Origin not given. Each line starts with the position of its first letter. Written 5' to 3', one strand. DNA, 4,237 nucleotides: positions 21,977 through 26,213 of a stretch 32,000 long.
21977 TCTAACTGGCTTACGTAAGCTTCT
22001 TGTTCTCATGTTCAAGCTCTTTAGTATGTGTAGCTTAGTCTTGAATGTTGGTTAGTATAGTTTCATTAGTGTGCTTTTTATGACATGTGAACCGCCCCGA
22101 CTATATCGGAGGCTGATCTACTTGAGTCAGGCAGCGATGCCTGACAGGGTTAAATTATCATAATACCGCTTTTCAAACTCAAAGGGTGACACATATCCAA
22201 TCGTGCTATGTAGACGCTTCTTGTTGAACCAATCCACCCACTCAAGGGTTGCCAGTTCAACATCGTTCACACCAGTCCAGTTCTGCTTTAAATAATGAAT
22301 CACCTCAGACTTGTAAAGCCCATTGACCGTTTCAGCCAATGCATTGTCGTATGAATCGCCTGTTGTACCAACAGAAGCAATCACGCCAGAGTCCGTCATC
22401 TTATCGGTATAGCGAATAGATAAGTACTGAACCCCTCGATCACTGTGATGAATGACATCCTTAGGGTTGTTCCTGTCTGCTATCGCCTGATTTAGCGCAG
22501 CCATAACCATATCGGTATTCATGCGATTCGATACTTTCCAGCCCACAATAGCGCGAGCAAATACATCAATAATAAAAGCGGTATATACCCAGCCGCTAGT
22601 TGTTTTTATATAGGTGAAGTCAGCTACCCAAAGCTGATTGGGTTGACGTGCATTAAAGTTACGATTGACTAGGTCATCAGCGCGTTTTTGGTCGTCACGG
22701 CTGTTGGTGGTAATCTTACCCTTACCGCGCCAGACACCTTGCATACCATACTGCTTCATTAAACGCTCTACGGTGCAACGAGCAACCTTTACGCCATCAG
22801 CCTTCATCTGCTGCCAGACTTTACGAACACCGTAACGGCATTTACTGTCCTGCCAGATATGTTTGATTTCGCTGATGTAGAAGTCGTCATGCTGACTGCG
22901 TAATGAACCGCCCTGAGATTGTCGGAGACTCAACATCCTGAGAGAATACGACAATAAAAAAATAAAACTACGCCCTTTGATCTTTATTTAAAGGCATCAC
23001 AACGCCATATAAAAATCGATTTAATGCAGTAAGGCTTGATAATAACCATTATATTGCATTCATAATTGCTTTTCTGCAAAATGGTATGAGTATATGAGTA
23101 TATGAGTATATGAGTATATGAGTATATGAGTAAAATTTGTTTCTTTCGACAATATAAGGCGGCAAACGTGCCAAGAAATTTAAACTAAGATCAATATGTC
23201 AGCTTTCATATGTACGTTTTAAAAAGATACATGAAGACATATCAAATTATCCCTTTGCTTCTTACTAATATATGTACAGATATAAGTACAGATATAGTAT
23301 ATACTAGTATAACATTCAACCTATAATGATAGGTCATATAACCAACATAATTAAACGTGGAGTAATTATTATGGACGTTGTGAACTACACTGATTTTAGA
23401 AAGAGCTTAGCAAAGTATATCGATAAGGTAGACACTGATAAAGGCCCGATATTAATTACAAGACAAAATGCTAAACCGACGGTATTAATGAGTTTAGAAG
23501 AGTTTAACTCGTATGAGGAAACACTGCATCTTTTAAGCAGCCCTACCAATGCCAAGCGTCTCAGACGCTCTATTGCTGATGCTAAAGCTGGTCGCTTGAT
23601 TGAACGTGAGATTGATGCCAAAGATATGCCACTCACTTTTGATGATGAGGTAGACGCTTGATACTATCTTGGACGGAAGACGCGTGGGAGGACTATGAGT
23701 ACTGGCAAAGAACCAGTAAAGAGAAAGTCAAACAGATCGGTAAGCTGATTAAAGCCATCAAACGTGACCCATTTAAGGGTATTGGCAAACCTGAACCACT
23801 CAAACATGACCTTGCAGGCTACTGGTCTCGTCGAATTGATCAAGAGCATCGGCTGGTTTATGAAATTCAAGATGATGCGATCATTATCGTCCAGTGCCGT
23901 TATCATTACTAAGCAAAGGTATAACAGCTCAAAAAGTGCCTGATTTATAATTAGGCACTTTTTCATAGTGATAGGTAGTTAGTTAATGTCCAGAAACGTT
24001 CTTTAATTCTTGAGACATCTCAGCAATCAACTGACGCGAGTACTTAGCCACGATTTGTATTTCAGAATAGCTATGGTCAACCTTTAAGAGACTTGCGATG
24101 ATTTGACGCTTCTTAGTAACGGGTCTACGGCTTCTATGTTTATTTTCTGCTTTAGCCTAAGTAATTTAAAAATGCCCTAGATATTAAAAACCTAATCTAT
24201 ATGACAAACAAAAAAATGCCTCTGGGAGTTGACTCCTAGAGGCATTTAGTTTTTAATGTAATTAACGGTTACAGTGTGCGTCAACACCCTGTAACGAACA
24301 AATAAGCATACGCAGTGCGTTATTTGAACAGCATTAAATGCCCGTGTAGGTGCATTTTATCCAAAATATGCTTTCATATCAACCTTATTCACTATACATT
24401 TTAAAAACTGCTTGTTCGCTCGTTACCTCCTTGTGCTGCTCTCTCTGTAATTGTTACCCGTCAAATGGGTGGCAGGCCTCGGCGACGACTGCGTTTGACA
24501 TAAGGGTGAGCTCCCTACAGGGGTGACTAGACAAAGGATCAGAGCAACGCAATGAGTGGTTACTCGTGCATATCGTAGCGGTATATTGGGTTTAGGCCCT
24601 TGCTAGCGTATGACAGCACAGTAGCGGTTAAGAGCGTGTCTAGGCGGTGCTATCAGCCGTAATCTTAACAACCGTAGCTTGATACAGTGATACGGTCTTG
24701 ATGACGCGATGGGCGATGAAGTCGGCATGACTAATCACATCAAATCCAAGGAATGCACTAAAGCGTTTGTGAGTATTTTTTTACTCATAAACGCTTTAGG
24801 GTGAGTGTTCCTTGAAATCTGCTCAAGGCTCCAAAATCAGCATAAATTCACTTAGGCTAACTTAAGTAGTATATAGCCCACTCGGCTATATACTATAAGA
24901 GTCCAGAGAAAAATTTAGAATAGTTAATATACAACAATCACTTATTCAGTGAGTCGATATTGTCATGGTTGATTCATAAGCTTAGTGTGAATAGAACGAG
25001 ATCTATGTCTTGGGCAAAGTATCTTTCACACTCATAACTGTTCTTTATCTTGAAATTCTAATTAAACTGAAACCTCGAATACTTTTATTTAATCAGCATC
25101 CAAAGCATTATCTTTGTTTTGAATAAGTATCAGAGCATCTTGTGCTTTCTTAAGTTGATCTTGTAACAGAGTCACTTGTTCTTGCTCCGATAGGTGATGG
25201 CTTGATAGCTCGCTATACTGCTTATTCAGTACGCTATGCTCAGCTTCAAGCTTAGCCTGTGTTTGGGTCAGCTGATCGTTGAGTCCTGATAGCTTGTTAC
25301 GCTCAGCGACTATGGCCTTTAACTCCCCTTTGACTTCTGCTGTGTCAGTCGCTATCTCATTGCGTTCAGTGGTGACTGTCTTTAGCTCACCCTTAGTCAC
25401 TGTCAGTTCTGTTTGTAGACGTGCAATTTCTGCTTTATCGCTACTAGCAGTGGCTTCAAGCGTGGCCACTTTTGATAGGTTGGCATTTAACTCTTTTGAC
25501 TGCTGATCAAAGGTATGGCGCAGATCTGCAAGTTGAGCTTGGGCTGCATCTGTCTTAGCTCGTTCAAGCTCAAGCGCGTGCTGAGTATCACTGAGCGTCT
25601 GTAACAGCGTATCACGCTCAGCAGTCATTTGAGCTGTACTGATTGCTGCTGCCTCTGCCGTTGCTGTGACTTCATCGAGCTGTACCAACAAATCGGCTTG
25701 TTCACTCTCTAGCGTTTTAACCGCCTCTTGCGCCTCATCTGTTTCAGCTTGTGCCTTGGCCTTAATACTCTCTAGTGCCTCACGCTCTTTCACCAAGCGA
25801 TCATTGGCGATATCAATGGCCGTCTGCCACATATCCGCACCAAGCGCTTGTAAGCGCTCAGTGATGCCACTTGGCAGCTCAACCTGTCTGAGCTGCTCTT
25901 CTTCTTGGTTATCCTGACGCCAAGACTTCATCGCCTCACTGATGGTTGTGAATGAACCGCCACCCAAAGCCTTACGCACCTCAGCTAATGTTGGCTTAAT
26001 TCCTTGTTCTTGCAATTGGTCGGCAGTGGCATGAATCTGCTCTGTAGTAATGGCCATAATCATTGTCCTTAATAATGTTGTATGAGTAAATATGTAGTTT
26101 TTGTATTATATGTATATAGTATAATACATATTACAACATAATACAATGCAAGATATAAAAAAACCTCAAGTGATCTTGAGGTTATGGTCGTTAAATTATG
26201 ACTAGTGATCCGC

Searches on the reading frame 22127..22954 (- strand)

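Call 93: search_protein_families(library=pfam, proteins=[window:22127-22954:-], max_evalue=0.00001)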
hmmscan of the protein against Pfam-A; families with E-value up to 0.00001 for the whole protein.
window:22127-22954:- (275 aa): 4 families
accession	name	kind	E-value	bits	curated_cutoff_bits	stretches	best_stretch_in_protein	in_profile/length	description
PF00665.32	rve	-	9.2e-25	87.3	32.6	1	103-200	2-101/102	Integrase core domain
PF13276.12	HTH_21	-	1.1e-17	64.5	28.1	1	27-78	7-59/60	HTH-like domain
PF13683.12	rve_3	-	1.6e-11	44.2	26.5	1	191-257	3-67/67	Integrase core domain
PF13333.12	rve_2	-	2.2e-07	31.4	22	1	212-262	5-53/56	Integrase core domain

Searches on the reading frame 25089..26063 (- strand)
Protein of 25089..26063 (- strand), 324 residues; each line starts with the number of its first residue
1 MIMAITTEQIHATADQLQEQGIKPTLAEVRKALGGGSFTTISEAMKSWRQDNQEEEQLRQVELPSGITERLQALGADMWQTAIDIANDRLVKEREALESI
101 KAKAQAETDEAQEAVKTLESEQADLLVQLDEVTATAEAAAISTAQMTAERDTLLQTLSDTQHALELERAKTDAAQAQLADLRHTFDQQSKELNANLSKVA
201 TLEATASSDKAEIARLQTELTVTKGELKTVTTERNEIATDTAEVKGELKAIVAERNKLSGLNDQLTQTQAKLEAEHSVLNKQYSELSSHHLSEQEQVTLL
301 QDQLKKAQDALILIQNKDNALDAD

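Call 93: search_protein_families(library=pfam, proteins=[window:25089-26063:-], max_evalue=0.00001)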
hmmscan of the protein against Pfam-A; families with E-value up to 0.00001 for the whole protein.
window:25089-26063:- (324 aa): 1 family
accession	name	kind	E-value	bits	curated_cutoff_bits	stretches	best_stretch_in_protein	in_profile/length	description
PF11740.13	KfrA_N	-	2.9e-25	89.6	26.1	1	6-121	1-112/113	Plasmid replication region DNA-binding N-term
